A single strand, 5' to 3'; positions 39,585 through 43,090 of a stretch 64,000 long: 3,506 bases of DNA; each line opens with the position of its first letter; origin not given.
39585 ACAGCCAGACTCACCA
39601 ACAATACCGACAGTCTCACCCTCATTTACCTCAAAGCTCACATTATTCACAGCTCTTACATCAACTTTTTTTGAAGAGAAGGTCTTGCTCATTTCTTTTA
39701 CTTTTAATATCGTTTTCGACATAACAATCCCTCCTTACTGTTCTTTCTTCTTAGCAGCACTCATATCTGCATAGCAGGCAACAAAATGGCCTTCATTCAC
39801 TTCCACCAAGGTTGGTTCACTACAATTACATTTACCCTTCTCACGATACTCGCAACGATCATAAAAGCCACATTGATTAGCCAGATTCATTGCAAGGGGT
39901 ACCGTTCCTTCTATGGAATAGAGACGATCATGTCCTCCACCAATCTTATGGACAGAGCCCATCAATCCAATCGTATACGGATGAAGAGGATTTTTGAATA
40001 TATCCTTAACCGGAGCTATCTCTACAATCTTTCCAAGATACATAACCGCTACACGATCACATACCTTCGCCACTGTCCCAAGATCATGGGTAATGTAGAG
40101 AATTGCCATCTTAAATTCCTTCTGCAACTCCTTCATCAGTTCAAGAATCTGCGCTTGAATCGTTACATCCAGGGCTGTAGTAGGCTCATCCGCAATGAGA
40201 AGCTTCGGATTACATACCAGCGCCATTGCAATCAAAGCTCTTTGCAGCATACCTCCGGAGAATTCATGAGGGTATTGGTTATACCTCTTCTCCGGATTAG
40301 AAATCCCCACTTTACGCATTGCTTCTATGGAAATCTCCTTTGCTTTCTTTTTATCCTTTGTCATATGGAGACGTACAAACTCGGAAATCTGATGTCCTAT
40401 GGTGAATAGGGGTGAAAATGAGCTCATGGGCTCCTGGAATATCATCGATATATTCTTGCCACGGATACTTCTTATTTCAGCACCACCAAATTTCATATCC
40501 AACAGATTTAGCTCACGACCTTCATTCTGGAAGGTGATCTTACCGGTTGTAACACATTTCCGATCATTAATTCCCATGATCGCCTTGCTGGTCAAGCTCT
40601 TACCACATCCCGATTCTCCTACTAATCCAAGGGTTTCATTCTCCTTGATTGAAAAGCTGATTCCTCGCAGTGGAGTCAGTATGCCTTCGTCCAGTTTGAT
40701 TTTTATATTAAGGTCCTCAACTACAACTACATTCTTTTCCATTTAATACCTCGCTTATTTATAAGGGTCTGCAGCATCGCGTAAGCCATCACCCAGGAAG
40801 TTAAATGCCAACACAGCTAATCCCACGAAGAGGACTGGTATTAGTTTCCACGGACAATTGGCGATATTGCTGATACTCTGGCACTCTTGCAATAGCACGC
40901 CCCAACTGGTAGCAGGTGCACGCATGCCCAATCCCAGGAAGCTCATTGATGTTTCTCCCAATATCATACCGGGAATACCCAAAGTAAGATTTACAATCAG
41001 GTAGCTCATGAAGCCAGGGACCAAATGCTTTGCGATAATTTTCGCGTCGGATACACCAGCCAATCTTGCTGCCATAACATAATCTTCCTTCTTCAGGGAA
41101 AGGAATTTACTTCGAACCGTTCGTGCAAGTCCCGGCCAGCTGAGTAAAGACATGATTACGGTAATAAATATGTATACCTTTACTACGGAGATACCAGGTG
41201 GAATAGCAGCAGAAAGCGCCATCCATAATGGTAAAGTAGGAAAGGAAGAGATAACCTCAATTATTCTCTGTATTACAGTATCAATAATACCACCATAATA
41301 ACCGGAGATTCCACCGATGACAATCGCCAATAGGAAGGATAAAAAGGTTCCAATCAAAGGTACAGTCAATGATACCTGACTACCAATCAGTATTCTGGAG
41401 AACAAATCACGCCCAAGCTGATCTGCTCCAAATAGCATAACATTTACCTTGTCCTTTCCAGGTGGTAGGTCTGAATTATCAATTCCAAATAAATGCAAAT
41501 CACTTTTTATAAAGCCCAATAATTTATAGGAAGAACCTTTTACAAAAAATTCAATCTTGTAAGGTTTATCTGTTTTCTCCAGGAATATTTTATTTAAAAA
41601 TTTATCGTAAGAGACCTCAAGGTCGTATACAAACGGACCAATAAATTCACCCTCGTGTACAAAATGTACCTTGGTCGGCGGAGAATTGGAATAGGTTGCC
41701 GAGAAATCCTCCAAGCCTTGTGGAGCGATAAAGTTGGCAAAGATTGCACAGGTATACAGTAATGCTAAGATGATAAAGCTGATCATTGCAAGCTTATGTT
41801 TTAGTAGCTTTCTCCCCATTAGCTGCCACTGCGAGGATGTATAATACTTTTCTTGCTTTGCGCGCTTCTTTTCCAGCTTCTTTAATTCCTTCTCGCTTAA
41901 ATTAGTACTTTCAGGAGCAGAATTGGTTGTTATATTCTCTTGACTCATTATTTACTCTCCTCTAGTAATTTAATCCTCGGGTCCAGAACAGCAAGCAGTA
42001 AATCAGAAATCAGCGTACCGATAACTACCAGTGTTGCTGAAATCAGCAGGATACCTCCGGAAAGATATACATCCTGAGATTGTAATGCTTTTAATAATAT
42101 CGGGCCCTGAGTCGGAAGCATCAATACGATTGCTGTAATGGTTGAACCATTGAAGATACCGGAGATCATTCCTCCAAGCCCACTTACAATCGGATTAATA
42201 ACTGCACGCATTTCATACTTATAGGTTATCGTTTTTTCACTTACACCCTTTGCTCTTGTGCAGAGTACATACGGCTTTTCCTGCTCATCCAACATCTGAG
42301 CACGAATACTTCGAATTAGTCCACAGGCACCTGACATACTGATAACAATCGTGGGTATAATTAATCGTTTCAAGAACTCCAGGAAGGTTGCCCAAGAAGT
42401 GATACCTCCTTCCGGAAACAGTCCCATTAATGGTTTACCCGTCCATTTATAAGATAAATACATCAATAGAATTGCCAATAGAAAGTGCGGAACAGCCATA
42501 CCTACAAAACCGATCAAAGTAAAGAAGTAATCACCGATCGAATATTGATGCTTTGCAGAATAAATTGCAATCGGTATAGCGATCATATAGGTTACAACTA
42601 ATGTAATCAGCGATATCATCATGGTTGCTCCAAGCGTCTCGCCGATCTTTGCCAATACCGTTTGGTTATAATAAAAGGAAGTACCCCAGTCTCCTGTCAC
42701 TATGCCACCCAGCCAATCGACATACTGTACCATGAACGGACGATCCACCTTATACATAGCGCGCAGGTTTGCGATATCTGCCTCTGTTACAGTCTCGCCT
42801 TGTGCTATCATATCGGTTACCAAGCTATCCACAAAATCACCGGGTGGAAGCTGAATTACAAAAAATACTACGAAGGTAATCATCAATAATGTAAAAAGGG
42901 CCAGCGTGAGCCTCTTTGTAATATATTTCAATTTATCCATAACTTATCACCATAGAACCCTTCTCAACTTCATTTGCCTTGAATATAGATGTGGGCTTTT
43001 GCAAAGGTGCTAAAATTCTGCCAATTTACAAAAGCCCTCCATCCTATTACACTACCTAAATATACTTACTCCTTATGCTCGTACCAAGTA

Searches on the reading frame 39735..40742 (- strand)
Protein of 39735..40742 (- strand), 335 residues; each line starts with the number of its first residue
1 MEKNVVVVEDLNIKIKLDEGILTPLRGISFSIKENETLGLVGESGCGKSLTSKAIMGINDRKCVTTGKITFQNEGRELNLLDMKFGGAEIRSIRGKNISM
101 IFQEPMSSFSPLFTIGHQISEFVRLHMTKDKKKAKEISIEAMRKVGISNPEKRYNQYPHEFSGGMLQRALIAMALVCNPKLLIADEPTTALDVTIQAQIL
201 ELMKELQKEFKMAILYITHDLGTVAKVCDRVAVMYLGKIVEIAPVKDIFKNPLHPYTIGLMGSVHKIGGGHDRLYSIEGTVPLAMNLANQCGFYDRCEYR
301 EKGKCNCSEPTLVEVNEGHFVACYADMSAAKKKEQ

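Call 48: search_protein_families(library=pfam, proteins=[window:39735-40742:-], max_evalue=0.00001)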
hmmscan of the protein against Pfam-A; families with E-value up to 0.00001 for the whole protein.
window:39735-40742:- (335 aa): 3 families
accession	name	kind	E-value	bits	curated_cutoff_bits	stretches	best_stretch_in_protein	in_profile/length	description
PF00005.33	ABC_tran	-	6.9e-28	98.4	25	1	25-189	1-137/137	ABC transporter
PF08352.17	oligo_HPY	-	3.3e-18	66.2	27.1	1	240-303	1-64/65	Oligopeptide/dipeptide transporter, C-terminal region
PF13304.12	AAA_21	-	2.2e-08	35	27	1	80-223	182-302/304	AAA domain, putative AbiEii toxin, Type IV TA system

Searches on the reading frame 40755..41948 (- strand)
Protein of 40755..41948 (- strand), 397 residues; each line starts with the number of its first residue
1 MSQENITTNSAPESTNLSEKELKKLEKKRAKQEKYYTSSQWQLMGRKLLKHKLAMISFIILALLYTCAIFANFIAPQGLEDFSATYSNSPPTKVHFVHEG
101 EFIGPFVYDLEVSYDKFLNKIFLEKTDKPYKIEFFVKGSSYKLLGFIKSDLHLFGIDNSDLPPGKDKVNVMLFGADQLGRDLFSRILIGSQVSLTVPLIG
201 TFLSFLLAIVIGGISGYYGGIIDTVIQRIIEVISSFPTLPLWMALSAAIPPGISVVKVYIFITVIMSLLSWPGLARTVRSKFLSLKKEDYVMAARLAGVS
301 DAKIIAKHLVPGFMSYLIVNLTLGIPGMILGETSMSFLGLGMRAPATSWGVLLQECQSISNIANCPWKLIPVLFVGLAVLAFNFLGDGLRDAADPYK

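Call 48: search_protein_families(library=pfam, proteins=[window:40755-41948:-], max_evalue=0.00001)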
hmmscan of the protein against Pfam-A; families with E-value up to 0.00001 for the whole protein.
window:40755-41948:- (397 aa): 2 families
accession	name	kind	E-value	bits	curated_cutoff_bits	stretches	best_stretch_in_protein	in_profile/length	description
PF00528.27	BPD_transp_1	-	3.5e-29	102.3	26.4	1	208-395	1-180/184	Binding-protein-dependent transport system inner membrane component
PF12911.12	OppC_N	-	2.4e-14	53.4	23.9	1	39-91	1-53/53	N-terminal TM domain of oligopeptide transport permease C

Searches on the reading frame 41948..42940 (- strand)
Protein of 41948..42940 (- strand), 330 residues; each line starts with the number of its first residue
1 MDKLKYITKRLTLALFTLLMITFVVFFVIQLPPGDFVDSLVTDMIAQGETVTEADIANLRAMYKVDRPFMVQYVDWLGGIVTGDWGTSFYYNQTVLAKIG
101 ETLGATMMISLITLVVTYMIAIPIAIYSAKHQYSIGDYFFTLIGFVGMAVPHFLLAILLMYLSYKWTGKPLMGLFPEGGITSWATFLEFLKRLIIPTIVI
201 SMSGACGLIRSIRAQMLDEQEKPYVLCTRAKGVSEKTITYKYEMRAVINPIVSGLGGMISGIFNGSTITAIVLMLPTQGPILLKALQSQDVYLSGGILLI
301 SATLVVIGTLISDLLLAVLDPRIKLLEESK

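Call 48: search_protein_families(library=pfam, proteins=[window:41948-42940:-], max_evalue=0.00001)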
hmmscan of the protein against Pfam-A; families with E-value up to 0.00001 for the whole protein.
window:41948-42940:- (330 aa): 2 families
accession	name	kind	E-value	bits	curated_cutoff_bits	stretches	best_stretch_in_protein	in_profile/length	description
PF00528.27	BPD_transp_1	-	3.2e-25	89.4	26.4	1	121-324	1-183/184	Binding-protein-dependent transport system inner membrane component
PF19300.4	BPD_transp_1_N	-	8.3e-09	36.1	23.8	1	4-84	2-76/114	Binding-prot-dependent transport system membrane comp, N-term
